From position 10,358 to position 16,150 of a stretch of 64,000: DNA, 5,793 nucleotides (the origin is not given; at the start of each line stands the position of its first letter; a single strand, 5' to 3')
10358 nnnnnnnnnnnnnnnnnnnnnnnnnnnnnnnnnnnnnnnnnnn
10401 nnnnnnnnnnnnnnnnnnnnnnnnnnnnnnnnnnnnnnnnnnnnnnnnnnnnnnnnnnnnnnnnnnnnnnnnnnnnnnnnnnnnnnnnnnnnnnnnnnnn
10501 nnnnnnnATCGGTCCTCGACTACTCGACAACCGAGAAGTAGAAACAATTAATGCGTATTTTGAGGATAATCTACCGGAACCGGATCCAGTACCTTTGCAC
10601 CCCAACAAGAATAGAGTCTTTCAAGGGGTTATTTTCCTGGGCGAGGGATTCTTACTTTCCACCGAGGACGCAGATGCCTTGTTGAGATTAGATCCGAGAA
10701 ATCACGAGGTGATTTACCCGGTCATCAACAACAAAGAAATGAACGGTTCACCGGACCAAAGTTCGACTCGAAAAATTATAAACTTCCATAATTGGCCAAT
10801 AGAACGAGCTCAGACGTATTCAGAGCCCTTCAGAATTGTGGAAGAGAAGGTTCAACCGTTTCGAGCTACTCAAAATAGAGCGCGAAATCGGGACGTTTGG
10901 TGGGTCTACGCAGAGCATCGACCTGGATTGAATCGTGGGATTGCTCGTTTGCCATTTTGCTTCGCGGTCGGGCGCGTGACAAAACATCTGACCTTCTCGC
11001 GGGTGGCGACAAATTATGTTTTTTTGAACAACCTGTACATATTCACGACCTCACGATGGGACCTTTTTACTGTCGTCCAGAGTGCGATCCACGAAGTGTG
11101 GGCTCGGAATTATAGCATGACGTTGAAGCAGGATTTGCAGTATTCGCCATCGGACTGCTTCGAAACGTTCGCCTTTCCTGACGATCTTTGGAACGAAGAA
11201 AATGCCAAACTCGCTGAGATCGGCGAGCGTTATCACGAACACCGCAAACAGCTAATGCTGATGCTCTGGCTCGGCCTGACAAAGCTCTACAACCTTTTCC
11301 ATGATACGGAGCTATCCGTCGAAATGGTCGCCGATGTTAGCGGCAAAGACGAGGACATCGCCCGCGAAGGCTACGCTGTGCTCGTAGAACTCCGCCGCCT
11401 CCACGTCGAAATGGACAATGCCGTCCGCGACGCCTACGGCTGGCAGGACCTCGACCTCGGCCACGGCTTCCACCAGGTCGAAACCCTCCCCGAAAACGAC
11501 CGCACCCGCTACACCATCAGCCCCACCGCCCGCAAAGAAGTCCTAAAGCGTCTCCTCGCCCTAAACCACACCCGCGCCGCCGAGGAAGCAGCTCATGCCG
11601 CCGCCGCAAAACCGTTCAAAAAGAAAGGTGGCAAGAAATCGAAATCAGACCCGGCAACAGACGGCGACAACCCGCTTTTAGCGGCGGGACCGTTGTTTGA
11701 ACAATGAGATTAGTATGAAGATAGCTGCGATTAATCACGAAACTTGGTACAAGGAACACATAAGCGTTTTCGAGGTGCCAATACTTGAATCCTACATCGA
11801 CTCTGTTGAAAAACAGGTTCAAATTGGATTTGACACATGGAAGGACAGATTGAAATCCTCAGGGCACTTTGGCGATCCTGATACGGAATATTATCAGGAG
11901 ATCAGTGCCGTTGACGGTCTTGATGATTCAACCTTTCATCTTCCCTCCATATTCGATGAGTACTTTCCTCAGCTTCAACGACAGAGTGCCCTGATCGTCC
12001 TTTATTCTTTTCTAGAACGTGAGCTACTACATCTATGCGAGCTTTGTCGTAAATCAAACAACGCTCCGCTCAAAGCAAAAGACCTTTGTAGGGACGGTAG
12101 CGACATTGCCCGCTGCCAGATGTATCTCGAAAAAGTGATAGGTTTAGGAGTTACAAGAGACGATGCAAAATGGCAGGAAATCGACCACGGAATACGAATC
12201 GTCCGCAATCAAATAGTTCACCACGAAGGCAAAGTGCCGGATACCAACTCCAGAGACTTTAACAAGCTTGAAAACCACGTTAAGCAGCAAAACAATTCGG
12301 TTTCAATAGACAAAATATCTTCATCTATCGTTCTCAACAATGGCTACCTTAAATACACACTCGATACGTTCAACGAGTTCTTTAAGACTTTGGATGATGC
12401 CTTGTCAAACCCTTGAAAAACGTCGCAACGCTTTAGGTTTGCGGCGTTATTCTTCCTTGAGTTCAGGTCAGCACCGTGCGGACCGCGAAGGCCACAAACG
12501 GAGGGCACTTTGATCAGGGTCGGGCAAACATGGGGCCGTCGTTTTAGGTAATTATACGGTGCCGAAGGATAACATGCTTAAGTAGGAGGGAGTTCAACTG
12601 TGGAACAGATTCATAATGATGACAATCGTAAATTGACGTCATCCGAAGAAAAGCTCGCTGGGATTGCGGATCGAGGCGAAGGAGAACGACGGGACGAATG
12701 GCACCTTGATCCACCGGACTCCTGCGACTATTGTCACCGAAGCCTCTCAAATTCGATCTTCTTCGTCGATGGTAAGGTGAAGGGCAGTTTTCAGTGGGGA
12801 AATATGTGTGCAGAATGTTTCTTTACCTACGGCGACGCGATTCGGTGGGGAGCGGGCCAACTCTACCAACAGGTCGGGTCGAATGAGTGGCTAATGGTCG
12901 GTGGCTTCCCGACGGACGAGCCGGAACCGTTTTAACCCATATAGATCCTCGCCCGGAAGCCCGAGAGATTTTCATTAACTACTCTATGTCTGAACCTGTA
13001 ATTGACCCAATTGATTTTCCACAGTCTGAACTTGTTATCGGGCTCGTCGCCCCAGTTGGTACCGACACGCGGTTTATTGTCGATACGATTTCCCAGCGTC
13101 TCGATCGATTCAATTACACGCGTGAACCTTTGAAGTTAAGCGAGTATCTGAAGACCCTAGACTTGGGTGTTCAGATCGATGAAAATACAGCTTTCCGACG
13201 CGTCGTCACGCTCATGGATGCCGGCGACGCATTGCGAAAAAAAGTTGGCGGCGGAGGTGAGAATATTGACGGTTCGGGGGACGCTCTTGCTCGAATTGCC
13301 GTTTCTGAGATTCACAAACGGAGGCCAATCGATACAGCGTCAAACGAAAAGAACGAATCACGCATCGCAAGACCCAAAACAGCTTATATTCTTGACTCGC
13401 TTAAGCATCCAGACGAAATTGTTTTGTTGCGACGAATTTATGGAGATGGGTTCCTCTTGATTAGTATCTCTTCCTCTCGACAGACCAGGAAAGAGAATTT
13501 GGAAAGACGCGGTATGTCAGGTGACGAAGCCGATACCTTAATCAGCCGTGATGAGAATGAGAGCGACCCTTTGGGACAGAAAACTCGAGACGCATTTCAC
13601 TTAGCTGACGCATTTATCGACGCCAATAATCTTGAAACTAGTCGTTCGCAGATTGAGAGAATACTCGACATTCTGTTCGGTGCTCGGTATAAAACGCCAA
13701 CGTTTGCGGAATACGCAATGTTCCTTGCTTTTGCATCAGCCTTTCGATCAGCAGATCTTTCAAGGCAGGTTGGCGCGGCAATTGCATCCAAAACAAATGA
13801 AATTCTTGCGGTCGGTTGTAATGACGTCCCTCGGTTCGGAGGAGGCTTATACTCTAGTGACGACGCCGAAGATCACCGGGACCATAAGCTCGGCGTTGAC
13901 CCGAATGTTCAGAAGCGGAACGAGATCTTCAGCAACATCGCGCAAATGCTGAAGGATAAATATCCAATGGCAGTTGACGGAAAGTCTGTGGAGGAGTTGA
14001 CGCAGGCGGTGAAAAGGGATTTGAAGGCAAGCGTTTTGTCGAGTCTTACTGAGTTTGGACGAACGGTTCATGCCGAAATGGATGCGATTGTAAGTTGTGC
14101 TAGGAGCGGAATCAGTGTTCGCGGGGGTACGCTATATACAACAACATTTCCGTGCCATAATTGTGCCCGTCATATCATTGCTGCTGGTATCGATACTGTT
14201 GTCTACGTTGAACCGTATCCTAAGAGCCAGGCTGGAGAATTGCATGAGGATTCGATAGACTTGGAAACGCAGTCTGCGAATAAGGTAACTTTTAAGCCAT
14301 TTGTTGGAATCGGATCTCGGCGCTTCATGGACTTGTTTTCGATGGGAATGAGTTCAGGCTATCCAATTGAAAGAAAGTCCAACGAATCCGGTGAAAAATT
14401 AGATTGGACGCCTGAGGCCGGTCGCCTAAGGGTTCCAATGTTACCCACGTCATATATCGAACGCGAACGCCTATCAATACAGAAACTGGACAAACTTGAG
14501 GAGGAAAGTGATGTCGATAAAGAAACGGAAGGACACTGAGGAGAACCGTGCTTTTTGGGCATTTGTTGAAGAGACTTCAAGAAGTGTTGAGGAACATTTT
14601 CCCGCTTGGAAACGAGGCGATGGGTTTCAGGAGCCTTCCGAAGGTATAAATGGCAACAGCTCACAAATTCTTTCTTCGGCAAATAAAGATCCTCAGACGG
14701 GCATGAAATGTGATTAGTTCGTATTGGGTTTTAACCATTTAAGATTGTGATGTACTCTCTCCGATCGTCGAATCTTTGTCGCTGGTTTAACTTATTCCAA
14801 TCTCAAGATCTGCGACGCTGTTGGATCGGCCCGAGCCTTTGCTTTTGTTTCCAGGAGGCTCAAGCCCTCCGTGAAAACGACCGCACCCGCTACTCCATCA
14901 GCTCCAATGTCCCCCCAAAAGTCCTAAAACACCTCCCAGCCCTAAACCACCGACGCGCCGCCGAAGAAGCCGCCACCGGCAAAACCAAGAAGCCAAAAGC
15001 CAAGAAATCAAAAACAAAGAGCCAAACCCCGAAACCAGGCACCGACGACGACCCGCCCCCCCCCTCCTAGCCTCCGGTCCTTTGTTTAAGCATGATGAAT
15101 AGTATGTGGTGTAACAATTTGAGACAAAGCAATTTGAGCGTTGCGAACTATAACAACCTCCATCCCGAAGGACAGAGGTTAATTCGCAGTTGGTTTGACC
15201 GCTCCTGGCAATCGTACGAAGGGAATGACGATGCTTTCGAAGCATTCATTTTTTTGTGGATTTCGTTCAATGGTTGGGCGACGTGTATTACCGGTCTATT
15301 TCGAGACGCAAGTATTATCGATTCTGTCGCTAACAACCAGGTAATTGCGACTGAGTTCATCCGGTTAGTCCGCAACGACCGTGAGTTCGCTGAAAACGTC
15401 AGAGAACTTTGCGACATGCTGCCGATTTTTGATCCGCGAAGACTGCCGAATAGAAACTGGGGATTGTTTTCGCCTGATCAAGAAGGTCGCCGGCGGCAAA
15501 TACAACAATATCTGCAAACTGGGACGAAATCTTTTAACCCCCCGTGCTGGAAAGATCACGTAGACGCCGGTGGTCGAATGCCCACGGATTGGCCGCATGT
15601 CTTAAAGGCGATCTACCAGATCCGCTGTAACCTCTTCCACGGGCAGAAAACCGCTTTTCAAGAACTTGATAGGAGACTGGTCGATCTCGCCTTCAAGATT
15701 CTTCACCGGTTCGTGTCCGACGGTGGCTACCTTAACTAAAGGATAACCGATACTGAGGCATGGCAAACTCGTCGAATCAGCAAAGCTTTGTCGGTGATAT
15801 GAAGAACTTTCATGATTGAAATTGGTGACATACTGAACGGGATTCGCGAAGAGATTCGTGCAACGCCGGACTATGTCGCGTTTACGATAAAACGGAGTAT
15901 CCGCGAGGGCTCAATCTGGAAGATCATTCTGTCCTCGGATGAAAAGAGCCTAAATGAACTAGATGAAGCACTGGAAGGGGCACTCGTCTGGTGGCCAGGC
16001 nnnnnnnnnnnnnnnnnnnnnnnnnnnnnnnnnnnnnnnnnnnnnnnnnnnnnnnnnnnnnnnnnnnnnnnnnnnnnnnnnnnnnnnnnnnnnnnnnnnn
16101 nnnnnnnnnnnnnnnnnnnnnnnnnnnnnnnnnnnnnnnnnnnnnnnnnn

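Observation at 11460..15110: Recombination scar: the methylase 3' end is duplicated and brackets a 3.4-kb defence cassette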

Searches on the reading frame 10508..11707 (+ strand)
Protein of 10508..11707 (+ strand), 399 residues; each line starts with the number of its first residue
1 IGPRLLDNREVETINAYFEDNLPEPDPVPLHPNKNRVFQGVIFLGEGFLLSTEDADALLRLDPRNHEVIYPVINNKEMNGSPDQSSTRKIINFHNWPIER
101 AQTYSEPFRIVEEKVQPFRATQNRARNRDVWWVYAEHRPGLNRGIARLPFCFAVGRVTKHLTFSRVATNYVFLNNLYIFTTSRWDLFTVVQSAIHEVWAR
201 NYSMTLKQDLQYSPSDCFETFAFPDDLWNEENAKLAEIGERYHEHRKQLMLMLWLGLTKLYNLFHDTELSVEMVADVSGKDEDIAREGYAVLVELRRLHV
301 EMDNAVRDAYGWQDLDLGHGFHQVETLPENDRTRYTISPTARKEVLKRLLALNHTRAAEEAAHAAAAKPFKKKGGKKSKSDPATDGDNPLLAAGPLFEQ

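Call 15: find_related_loci(query=window:10508-11707:+, collection=genome_contigs, flank=10000)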
Query window:10508-11707:+ (399 aa) in genome_contigs; peptide patterns used: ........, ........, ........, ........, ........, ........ (x = any residue, [..] = any of these).
193 stretches matched a pattern; 59 encode a relative of the query (tblastn E <= 1e-3); 59 distinct loci.
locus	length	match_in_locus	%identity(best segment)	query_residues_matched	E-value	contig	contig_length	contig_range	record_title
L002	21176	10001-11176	67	4-398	6e-175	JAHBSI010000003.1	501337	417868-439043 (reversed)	MAG: Acidobacteria bacterium isolate ACE_ACI4 ACI4_3, whole genome shotgun sequence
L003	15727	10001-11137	59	2-380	3e-151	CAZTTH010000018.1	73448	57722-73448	MAG TPA_asm: uncultured Lentisphaerales bacterium isolate SRP237561_co1_66 genome assembly, contig: NODE_458_length_7344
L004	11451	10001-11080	45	2-354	2e-98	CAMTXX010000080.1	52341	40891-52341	MAG: uncultured Nitrospira sp. isolate G04_MAG_00034 genome assembly, contig: G04_MAG_00034_000000000014, whole genome s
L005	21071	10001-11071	43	1-362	2e-90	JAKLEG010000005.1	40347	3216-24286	MAG: Myxococcota bacterium isolate RA.bin128 RA.bin128_5, whole genome shotgun sequence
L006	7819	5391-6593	38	1-396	5e-85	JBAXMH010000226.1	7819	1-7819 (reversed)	MAG: Chloroflexales bacterium isolate ELA448 MAG448_226, whole genome shotgun sequence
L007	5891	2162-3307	39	3-389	6e-81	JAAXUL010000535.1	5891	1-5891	MAG: Chloroflexales bacterium isolate W4_Combined_metabat2_035 W4_Combined_metabat2_035_NODE_7519, whole genome shotgun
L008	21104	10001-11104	41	2-391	1e-80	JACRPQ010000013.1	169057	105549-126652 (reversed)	MAG: Chloroflexi bacterium isolate NC_groundwater_1991_Pr3_S-0.65um_56_11 SR2-18-Sp65_coassembly_scaffold_323954, whole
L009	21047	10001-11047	40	2-364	3e-79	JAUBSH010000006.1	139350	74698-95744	Microcoleus sp. K1-B1 NODE_22_length_139350_cov_33.074437, whole genome shotgun sequence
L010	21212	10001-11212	37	6-379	3e-78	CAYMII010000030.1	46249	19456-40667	MAG TPA_asm: uncultured Rikenellaceae bacterium isolate SRP220891_co4_292 genome assembly, contig: NODE_1190_length_4624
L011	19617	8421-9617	35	2-361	4e-78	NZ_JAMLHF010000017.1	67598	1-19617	MAG: Lentimicrobium sp. isolate ACE_NR_BACT3 ACE_NR_BACT3_17, whole genome shotgun sequence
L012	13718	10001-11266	36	1-362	2e-77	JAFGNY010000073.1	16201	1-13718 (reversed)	MAG: Bacteroidales bacterium isolate Zod_Metabat.574 k87_1467407, whole genome shotgun sequence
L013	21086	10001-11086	39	2-381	2e-76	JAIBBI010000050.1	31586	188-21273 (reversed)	MAG: Gemmataceae bacterium isolate SSF1 NODE_26500_length_31586_cov_6.104453, whole genome shotgun sequence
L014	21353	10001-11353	34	2-364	5e-76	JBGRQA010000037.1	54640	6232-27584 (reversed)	MAG: Marinifilaceae bacterium isolate MAG7-MS28 MAG_Ocu_7_all_MS28_83, whole genome shotgun sequence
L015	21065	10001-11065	38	2-364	4e-74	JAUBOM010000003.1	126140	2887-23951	Microcoleus sp. herbarium2 NODE_3_length_126140_cov_83.054899, whole genome shotgun sequence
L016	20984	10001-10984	40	5-360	2e-74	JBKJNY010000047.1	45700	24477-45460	MAG: Pirellulaceae bacterium isolate ant_bin.39 S1Ck117_4225448_flag_1_multi_26.9886_len_45700, whole genome shotgun seq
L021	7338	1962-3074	37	2-387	4e-73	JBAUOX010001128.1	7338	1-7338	MAG: Isosphaeraceae bacterium isolate MFD09680_ilm_asm_bin1 k127_47405, whole genome shotgun sequence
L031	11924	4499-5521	38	2-364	1e-69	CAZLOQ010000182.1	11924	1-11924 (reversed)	MAG TPA_asm: uncultured Chitinophaga sp. isolate binchicken_co340_49 genome assembly, contig: NODE_2600_length_11924_cov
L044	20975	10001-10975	36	26-379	4e-58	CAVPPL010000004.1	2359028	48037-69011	MAG: uncultured Planctomycetia bacterium isolate MFD00008.bin.3.132 genome assembly, contig: contig_19889, whole genome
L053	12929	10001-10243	62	274-354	7e-26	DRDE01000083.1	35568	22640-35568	MAG TPA_asm: Nitrospirae bacterium isolate HyVt-268 HyVt-268_k295_285335, whole genome shotgun sequence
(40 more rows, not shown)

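Call 83: search_protein_families(library=pfam, proteins=[L053:4120-8703:+, L053:8700-9203:+, L053:9289-9732:+, L053:10787-12670:+, L021:3086-5002:+, L031:5641-6096:+, L031:6722-7249:+, L002:12165-13187:+], max_evalue=0.001)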
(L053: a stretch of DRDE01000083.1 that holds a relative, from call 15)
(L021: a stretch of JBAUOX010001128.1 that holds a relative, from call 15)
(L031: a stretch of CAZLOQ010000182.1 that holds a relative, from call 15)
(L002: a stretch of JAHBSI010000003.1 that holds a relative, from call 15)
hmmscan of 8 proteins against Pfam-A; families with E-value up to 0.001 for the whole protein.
L053:4120-8703:+ (1527 aa): 4 families
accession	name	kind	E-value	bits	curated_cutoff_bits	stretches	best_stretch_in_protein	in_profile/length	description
PF07669.17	Eco57I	-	1.2e-15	58.4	25.3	1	623-868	1-163/171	Eco57I restriction-modification methylase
PF12686.12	DUF3800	-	7.8e-10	40.1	21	1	1294-1474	1-147/149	Protein of unknown function (DUF3800)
PF20473.4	MmeI_Mtase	-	5.3e-05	23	27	1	545-795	13-149/259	MmeI, DNA-methyltransferase domain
PF02384.22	N6_Mtase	-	0.00038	20.3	20.4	0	461-503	5-40/311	N-6 DNA Methylase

L053:8700-9203:+ (167 aa): 0 families

L053:9289-9732:+ (147 aa): 1 family
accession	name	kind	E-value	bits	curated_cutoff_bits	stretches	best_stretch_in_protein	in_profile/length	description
PF01878.24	EVE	-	4e-32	111.7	23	1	10-139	1-144/145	EVE domain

L053:10787-12670:+ (627 aa): 7 families
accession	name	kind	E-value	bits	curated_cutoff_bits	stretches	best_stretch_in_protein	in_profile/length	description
PF13175.12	AAA_15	-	7.2e-55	187.5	32.1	1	1-451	1-374/374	AAA ATPase domain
PF20469.4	OLD-like_TOPRIM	-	2.8e-18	66.6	23.2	1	507-571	1-67/67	Overcoming lysogenization defect protein-like, TOPRIM domain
PF13304.12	AAA_21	-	1.6e-09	38.7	27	1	399-449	260-301/304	AAA domain, putative AbiEii toxin, Type IV TA system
PF02463.25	SMC_N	-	2.8e-06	27.4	40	1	6-52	5-53/220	RecF/RecN/SMC N terminal domain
PF13476.12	AAA_23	-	1.8e-05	25.9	27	1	6-66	2-69/201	AAA domain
PF13555.12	AAA_29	-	0.00011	22.3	27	1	10-48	8-47/61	P-loop containing region of AAA domain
PF11398.14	DUF2813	-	0.00014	21.8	21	0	5-60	5-60/372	Protein of unknown function (DUF2813)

L021:3086-5002:+ (638 aa): 2 families
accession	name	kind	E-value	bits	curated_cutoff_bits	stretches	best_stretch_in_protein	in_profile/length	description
PF04326.19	SLFN_AlbA_2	-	3.5e-12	47.3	25.3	1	14-138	1-117/118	Schlafen, AlbA_2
PF13749.12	HATPase_c_4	-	1.2e-11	44.9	26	1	324-399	4-82/89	Putative ATP-dependent DNA helicase recG C-terminal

L031:5641-6096:+ (151 aa): 2 families
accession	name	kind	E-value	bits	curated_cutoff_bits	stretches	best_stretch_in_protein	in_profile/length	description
PF13772.11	AIG2_2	-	3.7e-18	66.2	27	1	60-144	1-82/83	AIG2-like family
PF06094.17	GGACT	-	5.9e-14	53.1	22.8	1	6-111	1-104/120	Gamma-glutamyl cyclotransferase, AIG2-like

L031:6722-7249:+ (175 aa): 0 families

L002:12165-13187:+ (340 aa): 0 families

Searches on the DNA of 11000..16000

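Call 75: search_rna_families(source=window, start=11000, end=16000, threshold=evalue, max_evalue=0.1)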
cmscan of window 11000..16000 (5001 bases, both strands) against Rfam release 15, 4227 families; matches with E-value up to 0.1: 0.
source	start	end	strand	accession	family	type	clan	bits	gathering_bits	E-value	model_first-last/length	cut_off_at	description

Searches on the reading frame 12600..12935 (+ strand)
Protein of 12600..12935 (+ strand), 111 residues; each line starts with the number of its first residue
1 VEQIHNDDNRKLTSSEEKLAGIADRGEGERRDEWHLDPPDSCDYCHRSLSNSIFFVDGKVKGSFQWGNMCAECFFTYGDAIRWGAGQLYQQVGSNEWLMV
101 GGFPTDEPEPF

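Call 6: search_protein_families(library=pfam, proteins=[window:12600-12935:+], max_evalue=0.01)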
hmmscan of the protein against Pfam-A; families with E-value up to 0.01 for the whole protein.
window:12600-12935:+ (111 aa): 0 families

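Call 9: search_protein_families(library=padloc, proteins=[window:12600-12935:+], max_evalue=0.01)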
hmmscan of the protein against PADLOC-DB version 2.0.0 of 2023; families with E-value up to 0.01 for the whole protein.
window:12600-12935:+ (111 aa): 0 families
